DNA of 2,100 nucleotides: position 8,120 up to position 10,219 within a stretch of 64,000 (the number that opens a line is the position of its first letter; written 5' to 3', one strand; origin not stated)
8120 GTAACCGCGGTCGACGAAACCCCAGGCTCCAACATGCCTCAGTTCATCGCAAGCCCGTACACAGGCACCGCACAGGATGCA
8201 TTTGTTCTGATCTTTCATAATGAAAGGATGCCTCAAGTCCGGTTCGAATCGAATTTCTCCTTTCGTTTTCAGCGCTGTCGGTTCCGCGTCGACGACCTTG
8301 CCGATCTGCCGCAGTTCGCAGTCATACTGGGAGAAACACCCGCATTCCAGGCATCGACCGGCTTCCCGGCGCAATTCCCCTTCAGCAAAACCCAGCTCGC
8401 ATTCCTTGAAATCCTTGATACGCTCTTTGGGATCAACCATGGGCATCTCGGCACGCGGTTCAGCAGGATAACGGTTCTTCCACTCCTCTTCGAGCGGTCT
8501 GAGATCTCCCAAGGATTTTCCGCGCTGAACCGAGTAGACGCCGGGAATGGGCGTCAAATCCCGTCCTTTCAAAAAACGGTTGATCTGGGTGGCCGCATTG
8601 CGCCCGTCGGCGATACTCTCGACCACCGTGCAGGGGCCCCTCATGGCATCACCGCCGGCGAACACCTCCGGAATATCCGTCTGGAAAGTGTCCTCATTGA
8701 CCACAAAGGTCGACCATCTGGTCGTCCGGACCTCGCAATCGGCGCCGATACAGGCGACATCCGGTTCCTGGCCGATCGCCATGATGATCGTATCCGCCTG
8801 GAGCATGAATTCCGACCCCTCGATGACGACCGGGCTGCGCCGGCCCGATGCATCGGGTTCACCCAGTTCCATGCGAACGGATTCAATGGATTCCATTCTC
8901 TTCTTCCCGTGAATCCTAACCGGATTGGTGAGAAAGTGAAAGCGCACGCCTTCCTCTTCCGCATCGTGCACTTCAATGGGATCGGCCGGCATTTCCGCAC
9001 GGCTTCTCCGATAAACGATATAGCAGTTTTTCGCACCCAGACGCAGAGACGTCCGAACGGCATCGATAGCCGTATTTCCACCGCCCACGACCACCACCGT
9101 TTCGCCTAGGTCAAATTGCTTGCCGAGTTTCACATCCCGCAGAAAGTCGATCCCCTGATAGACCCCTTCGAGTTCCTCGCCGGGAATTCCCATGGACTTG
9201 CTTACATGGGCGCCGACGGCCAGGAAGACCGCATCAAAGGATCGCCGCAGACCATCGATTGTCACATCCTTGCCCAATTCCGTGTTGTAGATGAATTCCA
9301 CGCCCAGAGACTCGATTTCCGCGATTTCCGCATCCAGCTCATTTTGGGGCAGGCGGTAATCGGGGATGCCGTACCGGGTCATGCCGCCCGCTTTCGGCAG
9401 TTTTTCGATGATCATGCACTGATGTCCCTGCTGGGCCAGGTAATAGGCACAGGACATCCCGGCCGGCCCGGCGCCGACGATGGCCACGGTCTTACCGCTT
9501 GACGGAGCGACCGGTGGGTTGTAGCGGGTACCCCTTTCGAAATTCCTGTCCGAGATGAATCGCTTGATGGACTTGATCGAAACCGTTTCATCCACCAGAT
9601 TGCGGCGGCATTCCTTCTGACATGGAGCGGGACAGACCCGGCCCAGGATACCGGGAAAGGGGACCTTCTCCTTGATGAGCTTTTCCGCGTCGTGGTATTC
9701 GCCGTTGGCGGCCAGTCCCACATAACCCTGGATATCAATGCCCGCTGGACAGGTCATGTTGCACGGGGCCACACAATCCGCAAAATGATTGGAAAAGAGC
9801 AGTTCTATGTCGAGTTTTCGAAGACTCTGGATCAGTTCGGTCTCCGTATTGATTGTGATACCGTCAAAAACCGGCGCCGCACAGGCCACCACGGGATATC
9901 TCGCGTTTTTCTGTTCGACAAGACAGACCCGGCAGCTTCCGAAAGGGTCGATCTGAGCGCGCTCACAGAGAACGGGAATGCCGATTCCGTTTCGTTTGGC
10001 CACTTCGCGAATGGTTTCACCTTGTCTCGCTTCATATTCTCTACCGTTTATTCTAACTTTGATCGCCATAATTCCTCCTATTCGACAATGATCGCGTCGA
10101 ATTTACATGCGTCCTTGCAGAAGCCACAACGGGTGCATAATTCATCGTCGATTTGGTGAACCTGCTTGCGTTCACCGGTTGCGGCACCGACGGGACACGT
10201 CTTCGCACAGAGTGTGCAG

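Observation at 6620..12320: NuoE-like, NuoF-like and a 1149-aa chimeric subunit: candidate Stn/Sfr-type flavin-based NAD(P)H/ferredoxin electron-bifurcating enzyme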

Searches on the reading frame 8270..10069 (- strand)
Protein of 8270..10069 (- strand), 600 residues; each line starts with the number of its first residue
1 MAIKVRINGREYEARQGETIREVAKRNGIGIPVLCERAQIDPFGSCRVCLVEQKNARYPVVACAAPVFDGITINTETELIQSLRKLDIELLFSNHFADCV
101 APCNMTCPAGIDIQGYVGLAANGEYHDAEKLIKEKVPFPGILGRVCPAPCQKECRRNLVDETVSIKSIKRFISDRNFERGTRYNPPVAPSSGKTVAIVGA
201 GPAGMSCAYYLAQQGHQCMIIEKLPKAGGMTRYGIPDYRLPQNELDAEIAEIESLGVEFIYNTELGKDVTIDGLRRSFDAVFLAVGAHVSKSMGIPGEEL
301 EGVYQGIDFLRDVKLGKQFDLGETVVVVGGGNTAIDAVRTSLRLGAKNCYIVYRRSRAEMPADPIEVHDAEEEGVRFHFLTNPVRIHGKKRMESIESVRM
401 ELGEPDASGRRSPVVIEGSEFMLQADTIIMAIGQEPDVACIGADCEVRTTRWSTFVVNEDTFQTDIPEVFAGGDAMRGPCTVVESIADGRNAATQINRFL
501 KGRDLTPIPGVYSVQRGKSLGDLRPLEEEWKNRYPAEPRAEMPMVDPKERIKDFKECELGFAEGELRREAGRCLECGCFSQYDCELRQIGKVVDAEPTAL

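Call 19: search_solved_structures(query=window:8270-10069:-, max_evalue=1e-40, show_alignments=4)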
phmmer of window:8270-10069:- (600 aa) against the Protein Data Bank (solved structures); distinct sequences matched with E-value up to 1e-40: 12.
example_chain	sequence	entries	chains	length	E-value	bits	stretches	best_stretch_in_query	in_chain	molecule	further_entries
9bov_A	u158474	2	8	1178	1.3e-171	575.5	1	3-598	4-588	Molybdopterin oxidoreductase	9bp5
9n5u_A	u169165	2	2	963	1.5e-171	575.3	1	3-598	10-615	NfnA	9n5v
8oh5_C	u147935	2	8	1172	3e-158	531.3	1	3-588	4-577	Formate dehydrogenase-O, major subunit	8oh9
4ylf_B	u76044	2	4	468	1e-89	305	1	101-502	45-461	Dihydropyrimidine dehydrogenase subunit A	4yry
5jca_L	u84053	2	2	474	6.2e-86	292.5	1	101-501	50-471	NADH-dependent Ferredoxin:NADP Oxidoreductase (NfnI) subunit alpha | NADH-dependent Ferredoxin:NADP Oxidoreductase subunit alpha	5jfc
5vj7_A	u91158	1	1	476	4.9e-81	276.3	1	101-501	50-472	Oxidoreductase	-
2vdc_G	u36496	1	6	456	6.5e-74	252.8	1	94-508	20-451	GLUTAMATE SYNTHASE [NADPH] SMALL CHAIN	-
6s6s_G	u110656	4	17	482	1.6e-73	251.5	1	94-508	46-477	Glutamate synthase [NADPH] small chain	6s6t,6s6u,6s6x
7mfm_I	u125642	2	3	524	7.8e-61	209.6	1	107-513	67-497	Glutamate synthase (NADPH) small chain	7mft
1gt8_A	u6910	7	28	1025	9.6e-43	149.9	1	100-502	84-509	DIHYDROPYRIMIDINE DEHYDROGENASE | Dihydropyrimidine dehydrogenase [NADP(+)]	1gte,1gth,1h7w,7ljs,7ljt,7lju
1h7x_A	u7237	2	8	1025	1e-42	149.8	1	100-502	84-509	DIHYDROPYRIMIDINE DEHYDROGENASE | Dihydropyrimidine dehydrogenase [NADP(+)]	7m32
7m31_A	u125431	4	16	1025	1e-42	149.8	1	100-502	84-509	Dihydropyrimidine dehydrogenase [NADP(+)]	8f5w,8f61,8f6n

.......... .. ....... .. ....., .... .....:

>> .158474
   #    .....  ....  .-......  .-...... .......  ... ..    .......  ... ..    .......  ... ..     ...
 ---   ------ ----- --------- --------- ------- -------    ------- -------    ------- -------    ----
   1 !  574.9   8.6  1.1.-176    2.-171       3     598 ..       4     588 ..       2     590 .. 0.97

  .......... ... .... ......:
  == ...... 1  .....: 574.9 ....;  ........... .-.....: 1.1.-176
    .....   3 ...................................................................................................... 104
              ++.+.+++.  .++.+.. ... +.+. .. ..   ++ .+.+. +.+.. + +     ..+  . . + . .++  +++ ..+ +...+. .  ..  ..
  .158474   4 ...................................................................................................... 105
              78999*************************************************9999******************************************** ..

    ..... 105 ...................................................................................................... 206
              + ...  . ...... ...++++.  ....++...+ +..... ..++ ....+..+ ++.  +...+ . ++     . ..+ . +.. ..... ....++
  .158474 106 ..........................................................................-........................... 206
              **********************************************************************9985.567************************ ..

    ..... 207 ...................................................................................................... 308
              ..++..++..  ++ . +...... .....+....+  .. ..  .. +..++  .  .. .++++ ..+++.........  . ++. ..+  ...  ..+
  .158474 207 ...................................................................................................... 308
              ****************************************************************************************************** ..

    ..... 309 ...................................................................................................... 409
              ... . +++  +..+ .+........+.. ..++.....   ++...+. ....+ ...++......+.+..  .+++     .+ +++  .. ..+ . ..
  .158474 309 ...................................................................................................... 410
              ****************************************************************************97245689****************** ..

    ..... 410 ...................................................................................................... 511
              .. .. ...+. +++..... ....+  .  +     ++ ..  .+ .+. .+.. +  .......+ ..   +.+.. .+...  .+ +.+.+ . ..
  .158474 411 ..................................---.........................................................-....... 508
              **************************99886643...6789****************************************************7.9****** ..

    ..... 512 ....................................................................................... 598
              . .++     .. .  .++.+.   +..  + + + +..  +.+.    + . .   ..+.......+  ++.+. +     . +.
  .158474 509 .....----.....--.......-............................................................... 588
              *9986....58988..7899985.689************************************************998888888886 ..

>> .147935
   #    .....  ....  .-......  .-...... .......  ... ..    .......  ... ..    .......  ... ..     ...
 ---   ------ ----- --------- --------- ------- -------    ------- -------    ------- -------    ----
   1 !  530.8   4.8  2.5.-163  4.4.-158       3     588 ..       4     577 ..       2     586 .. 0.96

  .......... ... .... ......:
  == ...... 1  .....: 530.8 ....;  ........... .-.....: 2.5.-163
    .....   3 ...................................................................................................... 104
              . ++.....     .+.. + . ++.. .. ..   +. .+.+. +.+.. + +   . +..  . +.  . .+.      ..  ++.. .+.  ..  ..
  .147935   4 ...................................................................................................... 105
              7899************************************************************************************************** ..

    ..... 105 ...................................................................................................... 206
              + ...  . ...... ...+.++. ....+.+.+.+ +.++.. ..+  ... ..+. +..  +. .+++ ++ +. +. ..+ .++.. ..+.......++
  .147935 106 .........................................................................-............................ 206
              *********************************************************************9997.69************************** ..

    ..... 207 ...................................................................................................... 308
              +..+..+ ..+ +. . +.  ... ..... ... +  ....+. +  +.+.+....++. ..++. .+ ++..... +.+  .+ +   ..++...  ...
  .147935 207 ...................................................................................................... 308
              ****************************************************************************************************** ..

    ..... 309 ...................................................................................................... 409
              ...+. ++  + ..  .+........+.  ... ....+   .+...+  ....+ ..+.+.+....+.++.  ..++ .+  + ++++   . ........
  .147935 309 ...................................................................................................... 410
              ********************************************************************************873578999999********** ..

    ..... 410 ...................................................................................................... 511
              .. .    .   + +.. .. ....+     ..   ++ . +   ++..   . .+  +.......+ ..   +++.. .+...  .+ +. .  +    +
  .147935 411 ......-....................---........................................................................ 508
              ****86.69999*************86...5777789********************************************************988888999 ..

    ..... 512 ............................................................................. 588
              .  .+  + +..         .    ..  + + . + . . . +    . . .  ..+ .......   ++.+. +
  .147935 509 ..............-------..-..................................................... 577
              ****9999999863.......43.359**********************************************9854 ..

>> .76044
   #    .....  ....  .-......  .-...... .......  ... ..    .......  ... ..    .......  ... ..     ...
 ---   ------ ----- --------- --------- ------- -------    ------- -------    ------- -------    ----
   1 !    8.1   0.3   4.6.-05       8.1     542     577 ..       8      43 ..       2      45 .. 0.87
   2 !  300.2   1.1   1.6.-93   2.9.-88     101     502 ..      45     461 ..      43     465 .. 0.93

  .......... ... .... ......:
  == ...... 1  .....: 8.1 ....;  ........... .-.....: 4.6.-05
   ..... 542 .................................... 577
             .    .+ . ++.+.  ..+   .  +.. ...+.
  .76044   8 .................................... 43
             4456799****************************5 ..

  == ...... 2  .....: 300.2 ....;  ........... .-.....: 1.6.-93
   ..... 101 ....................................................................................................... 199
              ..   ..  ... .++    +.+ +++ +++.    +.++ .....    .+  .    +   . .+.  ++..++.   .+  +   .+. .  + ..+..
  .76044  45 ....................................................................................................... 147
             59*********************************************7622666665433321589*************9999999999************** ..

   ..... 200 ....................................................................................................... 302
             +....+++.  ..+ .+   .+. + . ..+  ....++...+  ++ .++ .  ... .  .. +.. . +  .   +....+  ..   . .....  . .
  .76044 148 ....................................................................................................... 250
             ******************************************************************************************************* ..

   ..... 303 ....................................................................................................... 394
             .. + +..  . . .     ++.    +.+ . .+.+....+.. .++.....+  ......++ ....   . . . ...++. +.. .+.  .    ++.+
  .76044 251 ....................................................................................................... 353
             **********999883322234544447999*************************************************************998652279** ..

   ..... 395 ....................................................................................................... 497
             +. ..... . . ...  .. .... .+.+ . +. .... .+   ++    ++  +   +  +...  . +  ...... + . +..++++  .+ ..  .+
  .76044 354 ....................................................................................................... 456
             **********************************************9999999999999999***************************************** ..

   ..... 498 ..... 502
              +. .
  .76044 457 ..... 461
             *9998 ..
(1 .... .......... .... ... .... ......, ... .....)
